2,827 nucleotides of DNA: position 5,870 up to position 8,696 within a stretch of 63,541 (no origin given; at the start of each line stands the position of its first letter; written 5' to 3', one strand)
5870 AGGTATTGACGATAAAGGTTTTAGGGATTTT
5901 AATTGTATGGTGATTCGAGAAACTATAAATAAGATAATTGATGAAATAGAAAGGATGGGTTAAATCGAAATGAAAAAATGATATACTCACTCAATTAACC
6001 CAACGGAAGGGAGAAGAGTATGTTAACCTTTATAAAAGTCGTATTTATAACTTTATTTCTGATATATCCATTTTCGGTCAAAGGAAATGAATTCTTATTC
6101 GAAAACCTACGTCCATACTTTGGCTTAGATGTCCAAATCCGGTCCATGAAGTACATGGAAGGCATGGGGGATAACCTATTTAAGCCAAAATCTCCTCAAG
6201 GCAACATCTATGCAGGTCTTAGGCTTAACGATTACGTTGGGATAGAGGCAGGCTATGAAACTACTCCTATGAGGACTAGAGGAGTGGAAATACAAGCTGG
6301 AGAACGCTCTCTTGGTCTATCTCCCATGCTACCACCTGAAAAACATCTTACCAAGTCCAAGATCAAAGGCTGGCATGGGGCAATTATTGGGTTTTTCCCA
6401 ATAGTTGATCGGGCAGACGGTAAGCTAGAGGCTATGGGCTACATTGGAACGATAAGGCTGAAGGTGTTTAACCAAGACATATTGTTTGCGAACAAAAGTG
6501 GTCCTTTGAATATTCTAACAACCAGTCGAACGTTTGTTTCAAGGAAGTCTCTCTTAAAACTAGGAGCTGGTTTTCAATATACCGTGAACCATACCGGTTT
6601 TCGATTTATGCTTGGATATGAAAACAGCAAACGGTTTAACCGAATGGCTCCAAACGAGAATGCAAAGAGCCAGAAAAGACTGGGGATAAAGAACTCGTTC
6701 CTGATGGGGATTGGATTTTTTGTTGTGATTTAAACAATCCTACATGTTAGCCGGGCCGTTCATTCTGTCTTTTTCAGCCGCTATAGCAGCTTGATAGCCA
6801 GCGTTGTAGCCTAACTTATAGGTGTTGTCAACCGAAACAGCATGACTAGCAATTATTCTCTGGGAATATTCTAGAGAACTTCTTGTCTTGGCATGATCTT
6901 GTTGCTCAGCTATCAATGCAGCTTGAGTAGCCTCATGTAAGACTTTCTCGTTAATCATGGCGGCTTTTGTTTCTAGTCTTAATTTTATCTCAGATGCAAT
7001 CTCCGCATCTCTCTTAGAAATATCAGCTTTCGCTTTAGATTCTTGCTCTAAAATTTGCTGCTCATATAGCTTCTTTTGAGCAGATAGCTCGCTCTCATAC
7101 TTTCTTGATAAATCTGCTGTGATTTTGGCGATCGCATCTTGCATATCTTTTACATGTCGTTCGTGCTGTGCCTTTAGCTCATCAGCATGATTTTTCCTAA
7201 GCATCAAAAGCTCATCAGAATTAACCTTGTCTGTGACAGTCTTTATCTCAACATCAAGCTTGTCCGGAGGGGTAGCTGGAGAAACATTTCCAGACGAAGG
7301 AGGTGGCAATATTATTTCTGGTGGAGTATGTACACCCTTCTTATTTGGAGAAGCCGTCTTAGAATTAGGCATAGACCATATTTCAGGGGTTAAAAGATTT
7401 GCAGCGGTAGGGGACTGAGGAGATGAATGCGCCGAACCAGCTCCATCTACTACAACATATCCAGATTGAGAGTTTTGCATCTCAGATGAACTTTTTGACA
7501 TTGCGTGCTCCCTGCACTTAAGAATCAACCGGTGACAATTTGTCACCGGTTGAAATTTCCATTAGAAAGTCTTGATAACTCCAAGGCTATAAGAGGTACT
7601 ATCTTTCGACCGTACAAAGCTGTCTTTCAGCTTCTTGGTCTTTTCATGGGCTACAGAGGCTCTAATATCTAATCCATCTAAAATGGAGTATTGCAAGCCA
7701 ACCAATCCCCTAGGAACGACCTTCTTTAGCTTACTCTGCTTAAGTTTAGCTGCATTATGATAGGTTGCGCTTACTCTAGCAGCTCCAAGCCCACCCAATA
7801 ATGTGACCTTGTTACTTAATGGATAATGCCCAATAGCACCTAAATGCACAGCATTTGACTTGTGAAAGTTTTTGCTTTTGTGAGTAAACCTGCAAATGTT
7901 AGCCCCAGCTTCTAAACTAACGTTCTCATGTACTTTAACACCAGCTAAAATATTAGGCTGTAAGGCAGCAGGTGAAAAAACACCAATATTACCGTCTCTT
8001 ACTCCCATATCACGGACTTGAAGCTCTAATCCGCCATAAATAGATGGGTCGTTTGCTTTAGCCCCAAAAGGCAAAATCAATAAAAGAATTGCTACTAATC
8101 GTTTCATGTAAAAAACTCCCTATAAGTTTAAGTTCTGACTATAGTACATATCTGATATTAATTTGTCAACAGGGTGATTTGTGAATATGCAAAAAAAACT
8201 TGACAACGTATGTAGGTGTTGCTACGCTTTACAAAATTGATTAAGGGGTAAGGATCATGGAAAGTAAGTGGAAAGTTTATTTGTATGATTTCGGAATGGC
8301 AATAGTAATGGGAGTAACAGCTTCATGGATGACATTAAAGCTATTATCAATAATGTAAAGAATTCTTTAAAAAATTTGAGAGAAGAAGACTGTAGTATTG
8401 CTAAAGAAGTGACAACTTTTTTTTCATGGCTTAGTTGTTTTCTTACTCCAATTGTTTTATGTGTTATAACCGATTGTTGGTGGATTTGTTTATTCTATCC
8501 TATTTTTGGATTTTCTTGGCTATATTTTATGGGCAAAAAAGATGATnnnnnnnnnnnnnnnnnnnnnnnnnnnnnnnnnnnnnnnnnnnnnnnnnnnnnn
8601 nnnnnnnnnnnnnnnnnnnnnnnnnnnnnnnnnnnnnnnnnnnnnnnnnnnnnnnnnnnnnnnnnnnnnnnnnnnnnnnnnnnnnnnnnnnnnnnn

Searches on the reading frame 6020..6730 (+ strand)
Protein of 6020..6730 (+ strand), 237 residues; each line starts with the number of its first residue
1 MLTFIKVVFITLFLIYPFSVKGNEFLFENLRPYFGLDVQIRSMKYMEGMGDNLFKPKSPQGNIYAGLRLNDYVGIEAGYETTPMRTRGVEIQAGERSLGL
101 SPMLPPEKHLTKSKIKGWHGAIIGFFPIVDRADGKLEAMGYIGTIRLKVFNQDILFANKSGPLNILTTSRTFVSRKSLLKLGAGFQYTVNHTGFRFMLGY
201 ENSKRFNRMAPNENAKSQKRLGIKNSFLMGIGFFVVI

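Call 5: search_protein_families(library=pfam, proteins=[window:6020-6730:+], max_evalue=0.01)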
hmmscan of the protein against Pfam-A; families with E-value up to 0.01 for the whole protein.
window:6020-6730:+ (237 aa): 1 family
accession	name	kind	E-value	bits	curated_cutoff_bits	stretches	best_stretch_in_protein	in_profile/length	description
PF13505.12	OMP_b-brl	-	0.0055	17.3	28.7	0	32-81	20-66/175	Outer membrane protein beta-barrel domain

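Call 6: search_protein_families(library=phrogs, proteins=[window:6020-6730:+], max_evalue=0.01)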
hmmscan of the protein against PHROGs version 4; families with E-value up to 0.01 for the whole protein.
window:6020-6730:+ (237 aa): 0 families

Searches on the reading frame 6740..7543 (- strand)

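Call 5: search_protein_families(library=pfam, proteins=[window:6740-7543:-], max_evalue=0.01)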
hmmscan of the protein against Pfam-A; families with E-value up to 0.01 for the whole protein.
window:6740-7543:- (267 aa): 0 families

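Call 6: search_protein_families(library=phrogs, proteins=[window:6740-7543:-], max_evalue=0.01)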
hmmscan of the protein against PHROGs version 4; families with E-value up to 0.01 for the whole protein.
window:6740-7543:- (267 aa): 0 families

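Call 93: search_protein_families(library=ncbifam, max_evalue=0.1, proteins=[window:6740-7543:-])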
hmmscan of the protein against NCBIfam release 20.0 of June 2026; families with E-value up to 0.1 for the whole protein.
window:6740-7543:- (267 aa): 3 families
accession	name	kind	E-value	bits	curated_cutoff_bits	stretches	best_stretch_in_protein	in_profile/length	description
NF006546.0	PRK09039.1-5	equivalog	0.016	14.6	615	1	128-210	73-149/343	peptidoglycan -binding protein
TIGR00364.1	TIGR00364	equivalog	0.086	12.4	150.3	1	177-257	37-113/201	7-cyano-7-deazaguanine synthase QueC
NF005198.1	PRK06669.1-3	equivalog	0.088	12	200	0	122-252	30-145/299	flagellar assembly protein FliH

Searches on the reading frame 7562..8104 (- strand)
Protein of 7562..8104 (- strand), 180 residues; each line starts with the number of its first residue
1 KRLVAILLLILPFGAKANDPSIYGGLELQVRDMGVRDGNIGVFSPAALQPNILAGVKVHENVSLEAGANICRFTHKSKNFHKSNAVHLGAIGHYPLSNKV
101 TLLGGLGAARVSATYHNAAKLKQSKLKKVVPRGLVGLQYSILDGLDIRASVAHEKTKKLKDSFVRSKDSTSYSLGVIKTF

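Call 5: search_protein_families(library=pfam, proteins=[window:7562-8104:-], max_evalue=0.01)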
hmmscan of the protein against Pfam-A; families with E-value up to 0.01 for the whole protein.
window:7562-8104:- (180 aa): 2 families
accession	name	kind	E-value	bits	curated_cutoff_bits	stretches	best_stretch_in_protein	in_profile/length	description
PF01389.23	OmpA_membrane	-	4.1e-07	30.4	21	1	50-150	37-145/180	OmpA-like transmembrane domain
PF13505.12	OMP_b-brl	-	1.4e-06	29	28.7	1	5-162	3-158/175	Outer membrane protein beta-barrel domain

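Call 6: search_protein_families(library=phrogs, proteins=[window:7562-8104:-], max_evalue=0.01)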
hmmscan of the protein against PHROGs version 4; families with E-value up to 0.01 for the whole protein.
window:7562-8104:- (180 aa): 0 families

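Call 68: find_related_loci(query=A8, collection=genome_contigs, flank=3000)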
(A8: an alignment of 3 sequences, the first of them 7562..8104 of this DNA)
Query A8 (180 aa) in genome_contigs; peptide patterns used: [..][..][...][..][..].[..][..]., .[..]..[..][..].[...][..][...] (x = any residue, [..] = any of these).
157 stretches matched a pattern, but none encodes a relative of the query by tblastn (E <= 1e-3).

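Call 69: find_homologous_proteins(query=A8, max_evalue=0.001)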
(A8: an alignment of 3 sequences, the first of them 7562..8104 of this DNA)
Query A8 (3 sequences) (180 aa, profile of the alignment): 6 proteins with E <= 0.001 among 5267 candidates.
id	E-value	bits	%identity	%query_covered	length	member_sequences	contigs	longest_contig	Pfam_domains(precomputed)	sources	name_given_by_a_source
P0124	2.5e-91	322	62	100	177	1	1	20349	PF13505.13,PF01389.24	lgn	-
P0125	7.4e-87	308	100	100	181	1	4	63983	PF13505.13,PF01389.24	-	-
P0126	2.8e-84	299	29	88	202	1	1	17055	PF13505.13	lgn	-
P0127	1.9e-64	235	56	99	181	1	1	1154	PF13505.13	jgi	jgi:hypothetical protein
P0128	2.0e-7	49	25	55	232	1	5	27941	PF13505.13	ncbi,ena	-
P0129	2.4e-5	42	22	88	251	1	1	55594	PF13505.13,PF01389.24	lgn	-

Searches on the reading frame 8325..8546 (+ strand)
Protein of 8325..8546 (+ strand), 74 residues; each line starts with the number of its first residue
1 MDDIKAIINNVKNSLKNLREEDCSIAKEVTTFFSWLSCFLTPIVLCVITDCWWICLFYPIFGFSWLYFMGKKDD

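Call 5: search_protein_families(library=pfam, proteins=[window:8325-8546:+], max_evalue=0.01)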
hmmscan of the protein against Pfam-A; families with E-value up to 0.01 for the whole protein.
window:8325-8546:+ (74 aa): 0 families

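Call 6: search_protein_families(library=phrogs, proteins=[window:8325-8546:+], max_evalue=0.01)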
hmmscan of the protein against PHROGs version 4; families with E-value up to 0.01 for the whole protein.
window:8325-8546:+ (74 aa): 0 families

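Call 46: search_protein_families(library=padloc, max_evalue=0.01, proteins=[window:8325-8546:+])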
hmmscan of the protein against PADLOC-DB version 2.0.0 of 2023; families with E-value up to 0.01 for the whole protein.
window:8325-8546:+ (74 aa): 0 families

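Call 92: search_protein_families(library=pfam, max_evalue=10, proteins=[window:8325-8546:+])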
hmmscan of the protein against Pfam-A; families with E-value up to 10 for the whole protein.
window:8325-8546:+ (74 aa): 1 family
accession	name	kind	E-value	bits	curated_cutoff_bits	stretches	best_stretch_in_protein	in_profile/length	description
PF00939.25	Na_sulph_symp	-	0.034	13.6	27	1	25-59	208-242/472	Sodium:sulfate symporter transmembrane region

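Call 93: search_protein_families(library=ncbifam, max_evalue=0.1, proteins=[window:8325-8546:+])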
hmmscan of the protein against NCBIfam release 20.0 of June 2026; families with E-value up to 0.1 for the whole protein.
window:8325-8546:+ (74 aa): 1 family
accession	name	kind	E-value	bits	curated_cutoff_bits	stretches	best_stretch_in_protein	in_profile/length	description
TIGR00926.1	2A1704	subfamily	0.073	11.5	821.6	1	32-71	47-84/671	oligopeptide:H+ symporter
